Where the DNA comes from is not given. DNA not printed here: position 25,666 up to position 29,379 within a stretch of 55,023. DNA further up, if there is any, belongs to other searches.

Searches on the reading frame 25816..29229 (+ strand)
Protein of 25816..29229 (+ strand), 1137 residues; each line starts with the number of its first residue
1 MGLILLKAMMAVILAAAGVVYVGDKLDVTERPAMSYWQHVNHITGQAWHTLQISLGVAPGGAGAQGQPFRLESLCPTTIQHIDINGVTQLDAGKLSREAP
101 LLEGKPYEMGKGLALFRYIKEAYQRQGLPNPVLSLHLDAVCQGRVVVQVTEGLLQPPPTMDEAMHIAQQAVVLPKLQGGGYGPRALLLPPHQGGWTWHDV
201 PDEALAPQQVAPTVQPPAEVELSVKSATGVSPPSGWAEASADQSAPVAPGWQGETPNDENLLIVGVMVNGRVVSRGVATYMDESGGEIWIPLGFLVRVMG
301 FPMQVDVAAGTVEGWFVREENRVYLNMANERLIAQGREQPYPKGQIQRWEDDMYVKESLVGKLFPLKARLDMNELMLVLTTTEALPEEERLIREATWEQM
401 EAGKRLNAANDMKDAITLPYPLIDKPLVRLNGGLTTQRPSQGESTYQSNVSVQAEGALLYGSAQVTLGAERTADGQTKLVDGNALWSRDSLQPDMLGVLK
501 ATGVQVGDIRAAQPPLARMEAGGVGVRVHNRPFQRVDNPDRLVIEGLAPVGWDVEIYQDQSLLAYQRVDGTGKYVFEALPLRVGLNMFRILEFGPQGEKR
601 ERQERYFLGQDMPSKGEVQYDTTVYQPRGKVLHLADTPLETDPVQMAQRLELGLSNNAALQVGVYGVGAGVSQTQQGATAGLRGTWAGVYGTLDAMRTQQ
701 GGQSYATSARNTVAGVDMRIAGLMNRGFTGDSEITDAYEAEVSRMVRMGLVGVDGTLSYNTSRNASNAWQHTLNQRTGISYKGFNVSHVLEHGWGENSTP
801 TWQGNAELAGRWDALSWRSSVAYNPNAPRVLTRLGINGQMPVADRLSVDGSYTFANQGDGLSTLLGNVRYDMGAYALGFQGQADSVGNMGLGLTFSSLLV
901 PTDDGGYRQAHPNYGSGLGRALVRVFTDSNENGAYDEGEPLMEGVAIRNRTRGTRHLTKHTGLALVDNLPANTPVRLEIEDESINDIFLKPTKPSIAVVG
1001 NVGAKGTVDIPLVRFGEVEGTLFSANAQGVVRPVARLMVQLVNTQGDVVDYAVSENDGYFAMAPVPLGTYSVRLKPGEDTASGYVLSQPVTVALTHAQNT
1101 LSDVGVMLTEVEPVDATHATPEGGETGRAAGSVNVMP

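Call 47: search_protein_families(library=pfam, proteins=[window:25816-29229:+], max_evalue=0.00001)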
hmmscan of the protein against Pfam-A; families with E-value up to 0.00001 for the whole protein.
window:25816-29229:+ (1137 aa): 2 families
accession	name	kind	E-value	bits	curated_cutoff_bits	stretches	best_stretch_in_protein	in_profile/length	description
PF17210.9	SdrD_B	-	2.7e-06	28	29.7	0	924-956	6-39/112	SdrD B-like domain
PF13620.12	CarboxypepD_reg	-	3.6e-06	27.7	32.3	0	1032-1098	12-73/82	Carboxypeptidase regulatory-like domain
